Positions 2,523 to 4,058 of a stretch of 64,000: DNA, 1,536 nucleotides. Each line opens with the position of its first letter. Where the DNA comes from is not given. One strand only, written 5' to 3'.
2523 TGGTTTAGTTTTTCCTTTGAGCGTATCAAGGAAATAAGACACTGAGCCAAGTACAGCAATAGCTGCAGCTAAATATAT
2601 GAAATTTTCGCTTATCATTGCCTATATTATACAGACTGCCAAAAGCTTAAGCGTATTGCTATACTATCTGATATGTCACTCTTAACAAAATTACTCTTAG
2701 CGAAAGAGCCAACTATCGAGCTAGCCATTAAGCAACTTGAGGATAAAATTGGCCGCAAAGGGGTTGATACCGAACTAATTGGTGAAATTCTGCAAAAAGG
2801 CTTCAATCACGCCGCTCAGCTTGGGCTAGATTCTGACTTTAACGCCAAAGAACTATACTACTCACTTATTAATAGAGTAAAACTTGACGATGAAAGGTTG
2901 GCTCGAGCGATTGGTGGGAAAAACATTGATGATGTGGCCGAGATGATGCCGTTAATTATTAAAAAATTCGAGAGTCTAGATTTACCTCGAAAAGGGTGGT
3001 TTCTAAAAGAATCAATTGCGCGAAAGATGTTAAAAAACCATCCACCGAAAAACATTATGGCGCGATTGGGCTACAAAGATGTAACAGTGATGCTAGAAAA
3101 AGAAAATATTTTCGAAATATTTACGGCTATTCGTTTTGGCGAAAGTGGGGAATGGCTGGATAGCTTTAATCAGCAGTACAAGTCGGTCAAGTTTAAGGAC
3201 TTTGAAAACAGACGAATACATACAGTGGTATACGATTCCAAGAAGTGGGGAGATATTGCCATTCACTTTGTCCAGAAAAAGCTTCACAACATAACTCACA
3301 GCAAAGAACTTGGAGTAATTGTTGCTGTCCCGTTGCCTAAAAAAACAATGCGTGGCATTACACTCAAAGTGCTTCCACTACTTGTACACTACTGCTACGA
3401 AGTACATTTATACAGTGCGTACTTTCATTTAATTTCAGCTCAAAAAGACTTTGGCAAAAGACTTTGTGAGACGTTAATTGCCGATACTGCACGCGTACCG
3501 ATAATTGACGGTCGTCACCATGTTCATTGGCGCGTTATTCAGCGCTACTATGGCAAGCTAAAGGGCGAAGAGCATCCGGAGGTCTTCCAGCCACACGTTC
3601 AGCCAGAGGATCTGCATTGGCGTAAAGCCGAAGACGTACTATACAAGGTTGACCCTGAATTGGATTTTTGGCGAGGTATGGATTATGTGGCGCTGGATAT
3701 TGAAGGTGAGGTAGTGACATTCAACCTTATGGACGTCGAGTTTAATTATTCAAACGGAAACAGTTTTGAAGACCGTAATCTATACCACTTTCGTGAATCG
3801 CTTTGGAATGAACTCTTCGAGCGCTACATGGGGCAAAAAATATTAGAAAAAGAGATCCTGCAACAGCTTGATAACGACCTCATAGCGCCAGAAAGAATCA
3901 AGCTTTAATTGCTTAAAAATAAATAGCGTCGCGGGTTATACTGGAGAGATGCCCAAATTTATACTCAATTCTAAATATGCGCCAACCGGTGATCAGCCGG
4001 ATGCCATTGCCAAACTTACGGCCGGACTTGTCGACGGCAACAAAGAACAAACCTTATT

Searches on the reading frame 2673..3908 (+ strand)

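Call 3: search_protein_families(library=pfam, proteins=[window:2673-3908:+], max_evalue=0.1)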
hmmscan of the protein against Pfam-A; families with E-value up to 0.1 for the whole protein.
window:2673-3908:+ (411 aa): 0 families

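Call 5: search_protein_families(library=ncbifam, proteins=[window:2673-3908:+], max_evalue=0.1)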
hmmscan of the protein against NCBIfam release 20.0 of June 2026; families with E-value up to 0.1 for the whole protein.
window:2673-3908:+ (411 aa): 2 families
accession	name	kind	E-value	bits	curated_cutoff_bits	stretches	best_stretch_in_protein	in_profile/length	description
TIGR01258.1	pgm_1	subfamily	0.093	12.1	81.7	0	285-322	81-118/245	2,3-bisphosphoglycerate-dependent phosphoglycerate mutase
NF010713.0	PRK14115.1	equivalog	0.096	11.9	305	0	283-322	80-119/248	2,3-diphosphoglycerate-dependent phosphoglycerate mutase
